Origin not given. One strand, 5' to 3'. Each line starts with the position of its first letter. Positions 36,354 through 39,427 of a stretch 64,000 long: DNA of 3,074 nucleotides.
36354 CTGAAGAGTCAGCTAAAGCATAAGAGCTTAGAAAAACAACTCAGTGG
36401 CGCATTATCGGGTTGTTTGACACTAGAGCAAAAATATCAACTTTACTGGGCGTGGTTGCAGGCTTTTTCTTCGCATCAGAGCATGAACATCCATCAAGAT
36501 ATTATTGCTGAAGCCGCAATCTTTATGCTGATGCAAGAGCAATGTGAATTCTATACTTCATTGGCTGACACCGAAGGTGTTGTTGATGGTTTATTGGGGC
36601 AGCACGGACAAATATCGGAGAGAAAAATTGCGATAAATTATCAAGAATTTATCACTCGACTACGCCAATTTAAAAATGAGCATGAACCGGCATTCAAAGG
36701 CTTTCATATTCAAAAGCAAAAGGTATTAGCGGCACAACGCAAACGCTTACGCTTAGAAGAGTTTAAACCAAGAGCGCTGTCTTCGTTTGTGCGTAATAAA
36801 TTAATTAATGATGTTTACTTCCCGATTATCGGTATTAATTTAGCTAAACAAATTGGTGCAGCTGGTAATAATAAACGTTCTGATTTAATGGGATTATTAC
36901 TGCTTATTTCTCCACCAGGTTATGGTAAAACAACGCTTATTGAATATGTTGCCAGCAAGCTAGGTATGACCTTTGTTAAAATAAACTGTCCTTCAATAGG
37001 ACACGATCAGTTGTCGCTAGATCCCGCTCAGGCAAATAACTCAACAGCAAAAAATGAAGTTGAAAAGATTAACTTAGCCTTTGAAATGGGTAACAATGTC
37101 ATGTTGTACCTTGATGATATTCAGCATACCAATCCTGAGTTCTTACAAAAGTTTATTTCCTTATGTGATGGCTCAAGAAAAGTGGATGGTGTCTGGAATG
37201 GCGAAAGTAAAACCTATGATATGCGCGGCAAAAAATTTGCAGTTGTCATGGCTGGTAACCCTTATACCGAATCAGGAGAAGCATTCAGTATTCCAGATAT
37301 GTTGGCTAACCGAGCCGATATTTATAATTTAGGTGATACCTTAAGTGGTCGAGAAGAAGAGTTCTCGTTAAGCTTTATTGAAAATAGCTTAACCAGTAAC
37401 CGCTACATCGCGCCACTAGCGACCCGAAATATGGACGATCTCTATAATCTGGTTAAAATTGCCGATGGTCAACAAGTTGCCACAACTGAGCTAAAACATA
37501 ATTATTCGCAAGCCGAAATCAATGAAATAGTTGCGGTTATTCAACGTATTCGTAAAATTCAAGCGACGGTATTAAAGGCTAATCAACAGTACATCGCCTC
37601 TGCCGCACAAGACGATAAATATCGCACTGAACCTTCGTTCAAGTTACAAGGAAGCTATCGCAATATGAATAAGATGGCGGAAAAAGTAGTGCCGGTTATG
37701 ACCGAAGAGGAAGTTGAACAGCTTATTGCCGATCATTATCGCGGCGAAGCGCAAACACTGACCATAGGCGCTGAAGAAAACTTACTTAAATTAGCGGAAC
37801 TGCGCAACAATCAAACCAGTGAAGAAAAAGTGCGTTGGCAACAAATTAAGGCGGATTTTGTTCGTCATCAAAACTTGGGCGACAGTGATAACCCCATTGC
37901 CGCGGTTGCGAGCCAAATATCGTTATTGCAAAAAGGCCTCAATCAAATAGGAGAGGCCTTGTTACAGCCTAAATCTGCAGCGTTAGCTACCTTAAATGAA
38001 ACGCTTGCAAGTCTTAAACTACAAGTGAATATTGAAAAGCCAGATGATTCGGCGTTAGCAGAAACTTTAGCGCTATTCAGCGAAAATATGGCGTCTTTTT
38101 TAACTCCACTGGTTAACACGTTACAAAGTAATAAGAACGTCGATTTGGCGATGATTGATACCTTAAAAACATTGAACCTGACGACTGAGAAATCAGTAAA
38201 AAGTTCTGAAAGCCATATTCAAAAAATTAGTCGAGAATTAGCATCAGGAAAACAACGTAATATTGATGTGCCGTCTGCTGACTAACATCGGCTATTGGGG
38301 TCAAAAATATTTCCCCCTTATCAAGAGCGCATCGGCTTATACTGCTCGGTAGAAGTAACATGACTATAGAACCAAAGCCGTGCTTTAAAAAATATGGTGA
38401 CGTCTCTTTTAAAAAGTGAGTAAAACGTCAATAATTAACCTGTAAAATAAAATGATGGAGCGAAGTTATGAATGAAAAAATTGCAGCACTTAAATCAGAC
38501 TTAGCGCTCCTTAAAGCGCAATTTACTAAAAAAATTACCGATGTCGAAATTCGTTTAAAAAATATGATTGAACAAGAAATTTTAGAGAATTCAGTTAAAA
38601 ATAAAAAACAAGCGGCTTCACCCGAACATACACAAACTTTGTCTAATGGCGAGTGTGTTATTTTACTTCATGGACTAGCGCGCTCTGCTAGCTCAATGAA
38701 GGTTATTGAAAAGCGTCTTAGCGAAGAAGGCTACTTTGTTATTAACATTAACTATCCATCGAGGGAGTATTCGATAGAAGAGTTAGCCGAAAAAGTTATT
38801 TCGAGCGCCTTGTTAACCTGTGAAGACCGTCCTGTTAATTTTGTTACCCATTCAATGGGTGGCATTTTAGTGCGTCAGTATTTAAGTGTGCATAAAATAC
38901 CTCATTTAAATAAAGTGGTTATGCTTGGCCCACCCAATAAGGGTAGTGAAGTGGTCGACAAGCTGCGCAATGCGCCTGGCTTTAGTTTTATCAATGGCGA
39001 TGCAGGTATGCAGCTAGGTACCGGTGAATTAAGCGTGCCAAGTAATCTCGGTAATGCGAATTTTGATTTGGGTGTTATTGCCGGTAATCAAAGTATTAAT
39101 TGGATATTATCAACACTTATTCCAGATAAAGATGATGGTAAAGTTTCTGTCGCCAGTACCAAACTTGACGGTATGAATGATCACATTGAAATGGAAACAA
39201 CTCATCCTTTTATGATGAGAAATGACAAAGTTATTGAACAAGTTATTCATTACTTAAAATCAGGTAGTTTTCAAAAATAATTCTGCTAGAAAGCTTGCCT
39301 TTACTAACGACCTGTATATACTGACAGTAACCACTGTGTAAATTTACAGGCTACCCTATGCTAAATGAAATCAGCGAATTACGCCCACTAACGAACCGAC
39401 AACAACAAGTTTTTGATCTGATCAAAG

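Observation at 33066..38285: Giant protein: AAA+ module with a DD (not DE) Walker B and an enormous non-ATPase N-terminal region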

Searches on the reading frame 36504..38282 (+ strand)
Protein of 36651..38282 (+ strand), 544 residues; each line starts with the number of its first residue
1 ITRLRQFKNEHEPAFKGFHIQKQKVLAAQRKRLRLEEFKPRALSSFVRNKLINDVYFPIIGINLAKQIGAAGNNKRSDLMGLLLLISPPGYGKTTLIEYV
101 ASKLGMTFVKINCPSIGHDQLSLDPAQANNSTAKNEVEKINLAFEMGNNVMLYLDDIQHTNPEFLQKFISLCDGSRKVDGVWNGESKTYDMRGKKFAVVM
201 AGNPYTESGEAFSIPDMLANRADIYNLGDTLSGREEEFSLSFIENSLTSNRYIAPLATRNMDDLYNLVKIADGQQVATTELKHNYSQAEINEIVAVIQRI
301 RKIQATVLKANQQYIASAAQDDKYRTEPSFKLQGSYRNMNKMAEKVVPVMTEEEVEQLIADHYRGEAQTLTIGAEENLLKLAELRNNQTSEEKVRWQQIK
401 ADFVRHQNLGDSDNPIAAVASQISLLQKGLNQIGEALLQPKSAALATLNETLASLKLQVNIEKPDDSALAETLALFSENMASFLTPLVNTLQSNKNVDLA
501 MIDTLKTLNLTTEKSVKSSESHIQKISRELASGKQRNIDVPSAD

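Call 35: search_protein_representatives(protein=window:36651-38282:+)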
Query: 544 residues. Proteins with E-value up to 0.001 (for the whole library): 921; up to 1e-10: 682; up to 1e-30: 374. The best 150 are listed.
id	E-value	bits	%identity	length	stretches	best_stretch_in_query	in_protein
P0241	8.8e-247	836.1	73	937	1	12-539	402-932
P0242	1.3e-233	792.7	79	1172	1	1-460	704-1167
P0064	1.2e-230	782.8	71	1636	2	1-438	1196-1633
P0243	6.8e-184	628.7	57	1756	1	3-508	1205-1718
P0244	7.1e-184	628.6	56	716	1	3-533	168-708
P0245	7.9e-183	625.2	56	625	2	2-440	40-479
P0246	1.4e-179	614.5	57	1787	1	14-509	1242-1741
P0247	2.6e-179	613.5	61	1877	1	4-455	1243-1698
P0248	9.9e-179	611.6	62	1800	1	2-443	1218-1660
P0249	4.7e-177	606.1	63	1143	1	1-428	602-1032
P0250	4.7e-177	606.1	60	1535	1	3-441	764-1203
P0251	3.5e-176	603.2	60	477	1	3-457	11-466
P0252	4.4e-176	602.9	61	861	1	2-437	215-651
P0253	5.4e-176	602.6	59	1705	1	3-467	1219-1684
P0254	8.9e-176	601.9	60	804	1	2-446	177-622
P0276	2.1e-158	544.6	55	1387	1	2-440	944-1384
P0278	5.4e-156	536.7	50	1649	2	20-424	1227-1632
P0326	2.1e-137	475.4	45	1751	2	3-512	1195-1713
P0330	1.4e-134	466.0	48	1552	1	3-437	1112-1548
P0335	3.5e-132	458.1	49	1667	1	4-448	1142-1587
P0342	7.1e-130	450.5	49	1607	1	15-437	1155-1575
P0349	2.3e-123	429.0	48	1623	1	3-439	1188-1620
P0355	6.2e-118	411.1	46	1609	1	14-434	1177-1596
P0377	2.1e-106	373.1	46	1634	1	22-405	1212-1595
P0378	4.7e-104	365.4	39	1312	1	2-528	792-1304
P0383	4.2e-100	352.3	38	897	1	2-513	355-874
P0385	1.1e-98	347.7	46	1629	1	7-381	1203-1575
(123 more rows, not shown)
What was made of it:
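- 37911..38282 (+): Variable, low-confidence helical C-terminal tail (aa ~1620-1743). The block conserved across representatives ends at about aa 1640 (call 35).
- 374 clusters at 50% identity with E below 1e-30 (call 35).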

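Call 44: search_solved_structures(query=A1, max_evalue=1, show_alignments=5)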
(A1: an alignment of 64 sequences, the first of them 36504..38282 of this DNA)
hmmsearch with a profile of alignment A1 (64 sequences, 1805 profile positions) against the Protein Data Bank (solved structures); distinct sequences matched with E-value up to 1: 116 (the best 60 are shown).
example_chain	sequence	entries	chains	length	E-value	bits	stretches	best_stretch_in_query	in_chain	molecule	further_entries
9bji_A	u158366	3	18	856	0.00025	21.6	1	1286-1319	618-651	Nuclear valosin-containing protein-like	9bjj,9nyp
7swl_A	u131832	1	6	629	0.00056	20.5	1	1253-1319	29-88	Rix7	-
9dx3_A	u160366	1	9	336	0.003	18.1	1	1277-1319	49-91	Holliday junction branch migration complex subunit RuvB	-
9dx4_A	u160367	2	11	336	0.0031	18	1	1277-1319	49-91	Holliday junction branch migration complex subunit RuvB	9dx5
6chs_H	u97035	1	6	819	0.0034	17.9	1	1287-1320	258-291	Putative cell division control protein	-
7wub_C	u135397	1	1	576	0.0037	17.7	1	1286-1319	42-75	Transitional endoplasmic reticulum ATPase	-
7wub_D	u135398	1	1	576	0.0038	17.7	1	1286-1319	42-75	Transitional endoplasmic reticulum ATPase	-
6mck_A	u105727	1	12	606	0.0043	17.5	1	1286-1319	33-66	Transitional endoplasmic reticulum ATPase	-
8qae_A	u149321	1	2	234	0.0059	17.1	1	1629-1791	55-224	sc-apCC-6-SLLA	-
9m4n_A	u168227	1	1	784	0.007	16.8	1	1286-1319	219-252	Cell division control protein 48 homolog A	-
7rlj_A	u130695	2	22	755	0.0076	16.7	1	1286-1319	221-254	Transitional endoplasmic reticulum ATPase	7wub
9m3v_A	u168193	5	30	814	0.0076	16.7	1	1286-1319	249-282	Cell division control protein 48 homolog A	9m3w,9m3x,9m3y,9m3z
1ixr_C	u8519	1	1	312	0.0078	16.7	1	1279-1319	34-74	RuvB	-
8yka_A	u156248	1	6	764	0.0078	16.7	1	1286-1319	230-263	Transitional endoplasmic reticulum ATPase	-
1ixs_B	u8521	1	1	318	0.0081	16.6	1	1279-1319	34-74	RuvB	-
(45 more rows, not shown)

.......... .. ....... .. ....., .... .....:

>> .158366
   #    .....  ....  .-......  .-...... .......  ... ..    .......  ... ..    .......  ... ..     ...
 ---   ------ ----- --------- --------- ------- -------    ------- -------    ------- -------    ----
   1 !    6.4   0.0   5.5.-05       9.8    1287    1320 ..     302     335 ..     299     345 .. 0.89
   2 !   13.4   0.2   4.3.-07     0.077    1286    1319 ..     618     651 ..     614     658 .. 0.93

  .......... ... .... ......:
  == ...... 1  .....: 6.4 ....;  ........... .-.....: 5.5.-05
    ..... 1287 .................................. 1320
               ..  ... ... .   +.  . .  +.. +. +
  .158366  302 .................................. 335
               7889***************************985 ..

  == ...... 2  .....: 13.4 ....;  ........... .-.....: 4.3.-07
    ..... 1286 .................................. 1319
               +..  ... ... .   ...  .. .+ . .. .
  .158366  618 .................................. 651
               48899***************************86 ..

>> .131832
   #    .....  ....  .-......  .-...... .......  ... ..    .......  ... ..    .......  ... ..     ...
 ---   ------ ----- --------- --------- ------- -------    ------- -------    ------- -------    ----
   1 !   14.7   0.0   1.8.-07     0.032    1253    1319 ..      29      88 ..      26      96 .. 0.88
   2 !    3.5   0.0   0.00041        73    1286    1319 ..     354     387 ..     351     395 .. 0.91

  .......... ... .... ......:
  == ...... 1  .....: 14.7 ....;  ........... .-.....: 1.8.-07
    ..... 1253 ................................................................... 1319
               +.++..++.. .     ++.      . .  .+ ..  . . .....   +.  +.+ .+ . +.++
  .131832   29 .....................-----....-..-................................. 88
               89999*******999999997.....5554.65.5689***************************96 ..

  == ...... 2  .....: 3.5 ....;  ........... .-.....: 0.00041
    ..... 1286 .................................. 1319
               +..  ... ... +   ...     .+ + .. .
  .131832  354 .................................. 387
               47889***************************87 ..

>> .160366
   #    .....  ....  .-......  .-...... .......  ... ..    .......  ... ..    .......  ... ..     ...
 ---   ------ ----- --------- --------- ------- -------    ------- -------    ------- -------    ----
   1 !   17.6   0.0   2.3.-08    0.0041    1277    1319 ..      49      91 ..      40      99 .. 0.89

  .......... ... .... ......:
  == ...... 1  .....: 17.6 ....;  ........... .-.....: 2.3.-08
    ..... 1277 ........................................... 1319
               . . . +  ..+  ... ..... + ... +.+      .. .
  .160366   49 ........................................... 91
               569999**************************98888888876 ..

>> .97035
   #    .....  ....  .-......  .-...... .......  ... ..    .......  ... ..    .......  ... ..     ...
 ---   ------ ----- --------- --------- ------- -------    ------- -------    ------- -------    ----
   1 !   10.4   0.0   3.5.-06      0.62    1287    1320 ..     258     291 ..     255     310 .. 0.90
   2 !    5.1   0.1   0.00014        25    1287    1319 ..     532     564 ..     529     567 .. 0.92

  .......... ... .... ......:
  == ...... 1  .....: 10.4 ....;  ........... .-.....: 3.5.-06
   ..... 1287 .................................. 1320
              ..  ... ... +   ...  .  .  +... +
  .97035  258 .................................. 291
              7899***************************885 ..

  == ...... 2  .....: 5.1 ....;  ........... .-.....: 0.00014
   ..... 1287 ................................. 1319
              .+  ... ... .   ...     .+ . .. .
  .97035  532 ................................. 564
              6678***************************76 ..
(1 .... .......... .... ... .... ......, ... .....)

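Call 53: predict_structure(alignment_id=A1)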
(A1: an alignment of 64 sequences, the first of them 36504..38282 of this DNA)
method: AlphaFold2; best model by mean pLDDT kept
length: 593 residues; sequences in the alignment: 64
mean_pLDDT: 76.7   pTM: 0.62
mean pLDDT of the five models: 76.7, 76.4, 76.4, 73.3, 72.9
residues with pLDDT >= 90: 153; 70-90: 250; 50-70: 140; < 50: 50
segments of 3 or more residues with pLDDT < 50: 119-126, 489-491, 504-513, 558-570, 582-593
pLDDT, mean of each block of 10 residues (from residue 1): 71 73 80 82 82 87 93 89 71 59 71 58 52 77 77 84 88 91 92 88 89 86 82 88 86 69 69 74 83 88 89 94 93 94 96 92 82 84 87 95 95 88 90 92 91 76 64 68 57 53 47 57 66 62 58 53 39 56 40 31
secondary structure, 60 per line:
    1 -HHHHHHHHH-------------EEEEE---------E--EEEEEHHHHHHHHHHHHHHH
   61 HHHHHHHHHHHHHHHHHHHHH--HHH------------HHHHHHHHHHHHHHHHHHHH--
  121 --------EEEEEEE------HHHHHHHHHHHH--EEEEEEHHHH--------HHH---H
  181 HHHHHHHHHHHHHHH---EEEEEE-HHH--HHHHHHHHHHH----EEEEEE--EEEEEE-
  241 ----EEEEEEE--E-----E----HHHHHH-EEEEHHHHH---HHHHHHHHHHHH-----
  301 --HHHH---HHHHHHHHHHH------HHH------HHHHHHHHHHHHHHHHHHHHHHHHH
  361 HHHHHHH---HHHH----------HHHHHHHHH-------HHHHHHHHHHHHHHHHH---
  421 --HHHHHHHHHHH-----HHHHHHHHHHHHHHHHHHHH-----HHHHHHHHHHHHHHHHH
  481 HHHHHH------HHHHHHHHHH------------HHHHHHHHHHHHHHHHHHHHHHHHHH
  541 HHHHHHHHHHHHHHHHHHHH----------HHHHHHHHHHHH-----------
elements in order: H2-10 E24-28 E41-45 H46-81 H99-118 E129-135 H142-153 E156-161 H162-165 H180-195 E199-204 H211-221 E226-231 E234-239 E245-251 H265-270 E272-275 H276-280 H284-295 H303-306 H310-320 H336-367 H371-374 H385-393 H401-417 H423-433 H439-458 H464-486 H493-502 H515-560 H571-582
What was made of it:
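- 37104..37127 (+): Walker B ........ (D1354, D1355). The motif sits at the end of beta-3 in the model (call 53).
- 37176..37229 (+): Pre-sensor-1 beta-hairpin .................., with invariant G1379, W1381, Y1388, D1389. The model shows two strands at aa 1376-1381 and 1384-1389, between helix 3 and strand 4 (call 53).
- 37251..37262 (+): Sensor-1 AGNP (N1402). Follows beta-4 in the model (call 53).
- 37305..37319 (+): ANRAD, R1420, the putative arginine finger. It lies just before beta-5 in the model (call 53).
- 37647..37673 (+): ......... with invariant R1536, a candidate sensor-2 at the start of a lid-domain helix. The helix starts at aa ~1535 in the model (call 53).
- On MoxR / AAA_5 clade: Two strands at aa 1376-1381 and 1384-1389, between helix 3 and strand 4 of the model (call 53).
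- D1354 ends beta-3 in the model, and a pre-sensor-1 hairpin is present (call 53). The helix-2 insert that defines that clade appears in the model only as an ordered 18-residue loop, not a clear hairpin (call 53).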

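Call 91: list_cluster_members(proteins=[P0326, P0378, P0383, P0355, P0377, P0385, P0335, P0342, P0330, P0278])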
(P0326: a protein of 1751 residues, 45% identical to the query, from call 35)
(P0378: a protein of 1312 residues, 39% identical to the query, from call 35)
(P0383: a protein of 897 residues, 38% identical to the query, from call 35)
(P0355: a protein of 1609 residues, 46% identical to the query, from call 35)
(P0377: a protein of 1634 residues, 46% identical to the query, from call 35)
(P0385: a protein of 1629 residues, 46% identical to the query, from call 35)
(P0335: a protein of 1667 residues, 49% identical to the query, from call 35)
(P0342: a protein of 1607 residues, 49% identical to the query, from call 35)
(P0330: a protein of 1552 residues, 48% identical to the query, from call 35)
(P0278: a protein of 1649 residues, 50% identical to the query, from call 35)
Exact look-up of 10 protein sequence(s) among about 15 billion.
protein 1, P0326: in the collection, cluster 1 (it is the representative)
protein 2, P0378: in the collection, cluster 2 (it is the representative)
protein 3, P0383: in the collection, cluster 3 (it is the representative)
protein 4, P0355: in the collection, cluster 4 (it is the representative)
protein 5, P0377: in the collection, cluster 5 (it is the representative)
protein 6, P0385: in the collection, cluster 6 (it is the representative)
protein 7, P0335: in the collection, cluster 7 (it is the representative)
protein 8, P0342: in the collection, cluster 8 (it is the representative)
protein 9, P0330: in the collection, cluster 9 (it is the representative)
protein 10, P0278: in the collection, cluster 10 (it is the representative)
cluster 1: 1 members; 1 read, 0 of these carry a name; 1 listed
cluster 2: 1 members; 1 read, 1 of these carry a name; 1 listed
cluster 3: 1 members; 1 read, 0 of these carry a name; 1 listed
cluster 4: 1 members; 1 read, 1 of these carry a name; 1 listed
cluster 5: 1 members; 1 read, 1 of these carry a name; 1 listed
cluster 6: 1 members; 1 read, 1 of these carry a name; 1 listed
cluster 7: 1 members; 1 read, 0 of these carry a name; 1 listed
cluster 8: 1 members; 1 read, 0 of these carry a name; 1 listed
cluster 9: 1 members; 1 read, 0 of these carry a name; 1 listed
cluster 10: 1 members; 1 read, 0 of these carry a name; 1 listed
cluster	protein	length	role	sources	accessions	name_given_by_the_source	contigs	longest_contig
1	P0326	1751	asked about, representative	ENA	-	-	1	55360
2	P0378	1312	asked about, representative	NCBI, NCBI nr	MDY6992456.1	MAG: DNA repair ATPase, partial [Pseudomonadota bacterium] | DNA repair ATPase [Pseudomonadota bacterium]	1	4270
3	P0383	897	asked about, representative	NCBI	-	-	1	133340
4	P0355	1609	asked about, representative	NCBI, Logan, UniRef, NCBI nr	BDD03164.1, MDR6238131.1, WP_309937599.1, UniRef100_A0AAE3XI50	DNA repair ATPase [Aureibacter tunicatorum] | ATPase family associated with various cellular activities (AAA) n=1 Tax=Aureibacter ...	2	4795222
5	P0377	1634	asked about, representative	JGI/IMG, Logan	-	hypothetical protein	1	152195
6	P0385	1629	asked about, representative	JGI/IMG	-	hypothetical protein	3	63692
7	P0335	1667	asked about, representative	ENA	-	-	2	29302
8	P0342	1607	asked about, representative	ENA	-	-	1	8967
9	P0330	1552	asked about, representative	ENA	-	-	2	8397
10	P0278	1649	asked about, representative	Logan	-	-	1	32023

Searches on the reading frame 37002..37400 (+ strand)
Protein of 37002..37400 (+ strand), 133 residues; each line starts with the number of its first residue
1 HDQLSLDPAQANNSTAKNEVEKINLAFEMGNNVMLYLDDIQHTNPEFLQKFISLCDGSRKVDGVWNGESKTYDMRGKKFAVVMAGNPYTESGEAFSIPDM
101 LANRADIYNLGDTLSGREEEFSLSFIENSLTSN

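Call 72: search_solved_structures(query=window:37002-37400:+, max_evalue=10, show_alignments=5)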
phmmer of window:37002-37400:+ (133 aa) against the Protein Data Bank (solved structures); distinct sequences matched with E-value up to 10: 1.
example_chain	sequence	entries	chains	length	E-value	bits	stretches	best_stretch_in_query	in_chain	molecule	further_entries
2pcr_A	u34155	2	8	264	0.83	13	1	60-107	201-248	Inositol-1-monophosphatase | Fructose-1,6-bisphosphatase/inositol-1-monophosphatase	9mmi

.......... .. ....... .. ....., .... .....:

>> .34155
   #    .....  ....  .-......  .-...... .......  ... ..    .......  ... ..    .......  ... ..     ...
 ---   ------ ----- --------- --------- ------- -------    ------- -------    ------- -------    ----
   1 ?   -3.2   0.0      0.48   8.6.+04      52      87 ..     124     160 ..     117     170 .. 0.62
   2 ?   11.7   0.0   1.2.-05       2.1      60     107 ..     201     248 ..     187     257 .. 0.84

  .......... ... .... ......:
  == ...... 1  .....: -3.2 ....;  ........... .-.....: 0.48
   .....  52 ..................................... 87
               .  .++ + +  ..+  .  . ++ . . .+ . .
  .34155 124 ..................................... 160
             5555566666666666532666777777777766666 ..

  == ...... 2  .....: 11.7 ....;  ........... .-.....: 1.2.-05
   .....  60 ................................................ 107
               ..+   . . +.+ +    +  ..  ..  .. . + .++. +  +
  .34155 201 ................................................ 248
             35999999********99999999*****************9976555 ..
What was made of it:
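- Tried and rejected: A PDB search with the Walker B to sensor-1 segment alone found nothing relevant (call 72).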

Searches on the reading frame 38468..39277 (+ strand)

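Call 7: search_protein_families(library=padloc, proteins=[window:38468-39277:+], max_evalue=0.1)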
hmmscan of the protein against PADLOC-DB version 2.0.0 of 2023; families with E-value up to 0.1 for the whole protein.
window:38468-39277:+ (270 aa): 0 families

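Call 9: search_protein_families(library=pfam, proteins=[window:38468-39277:+], max_evalue=0.01)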
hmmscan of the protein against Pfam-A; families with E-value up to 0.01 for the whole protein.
window:38468-39277:+ (270 aa): 9 families
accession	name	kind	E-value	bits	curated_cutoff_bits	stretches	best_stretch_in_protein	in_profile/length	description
PF00561.26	Abhydrolase_1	-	1.3e-06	28.7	25.8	1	64-160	3-107/245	alpha/beta hydrolase fold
PF02089.21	Palm_thioest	-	8.1e-06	26.2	26.8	1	64-166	2-119/254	Palmitoyl protein thioesterase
PF12146.15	Hydrolase_4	-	5.5e-05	23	27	0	117-160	72-114/239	Serine aminopeptidase, S33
PF12697.13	Abhydrolase_6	-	0.00013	23.2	26.3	1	64-166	1-94/217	Alpha/beta hydrolase family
PF06028.17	DUF915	-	0.00022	21.1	22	1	123-164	105-150/255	Alpha/beta hydrolase of unknown function (DUF915)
PF00975.26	Thioesterase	-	0.0012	19.5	26.4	1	66-134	5-79/226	Thioesterase domain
PF07819.20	PGAP1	-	0.0026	18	24.3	0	120-162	90-134/233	PGAP1-like alpha/beta domain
PF05057.20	DUF676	-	0.0026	17.7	20.3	1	64-142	8-99/217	Putative serine esterase (DUF676)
PF24096.1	DUF7379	-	0.006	17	33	1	119-165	68-120/191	Domain of unknown function (DUF7379)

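Call 18: search_protein_families(library=ncbifam, proteins=[window:38468-39277:+], max_evalue=1)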
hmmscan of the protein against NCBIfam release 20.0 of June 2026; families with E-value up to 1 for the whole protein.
window:38468-39277:+ (270 aa): 7 families
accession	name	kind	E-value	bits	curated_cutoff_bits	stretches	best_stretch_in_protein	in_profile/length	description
NF011457.0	PRK14875.1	equivalog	0.0019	17.2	307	1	50-139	117-216/372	acetoin dehydrogenase dihydrolipoyllysine-residue acetyltransferase subunit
NF008340.0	PRK11126.1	equivalog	0.0079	15.4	261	1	54-154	7-111/255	2-succinyl-6-hydroxy-2,4-cyclohexadiene-1-carboxylate synthase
NF051487.1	bifunc_PcaCD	exception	0.012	14.7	430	1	36-151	155-267/413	bifunctional 4-carboxymuconolactone decarboxylase/3-oxoadipate enol-lactonase PcaCD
NF047580.1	BPSS1187_fam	subfamily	0.014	14.9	125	1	64-102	2-40/244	BPSS1187 family protein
TIGR03695.1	menH_SHCHC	equivalog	0.082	12.3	208.55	1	62-152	3-101/252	2-succinyl-6-hydroxy-2,4-cyclohexadiene-1-carboxylate synthase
TIGR03056.1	bchO_mg_che_rel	equivalog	0.085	11.9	172.55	1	59-139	26-113/278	alpha/beta fold hydrolase BchO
NF006412.0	PRK08659.1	equivalog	0.14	11.3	411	1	39-110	253-326/378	2-oxoacid:acceptor oxidoreductase subunit alpha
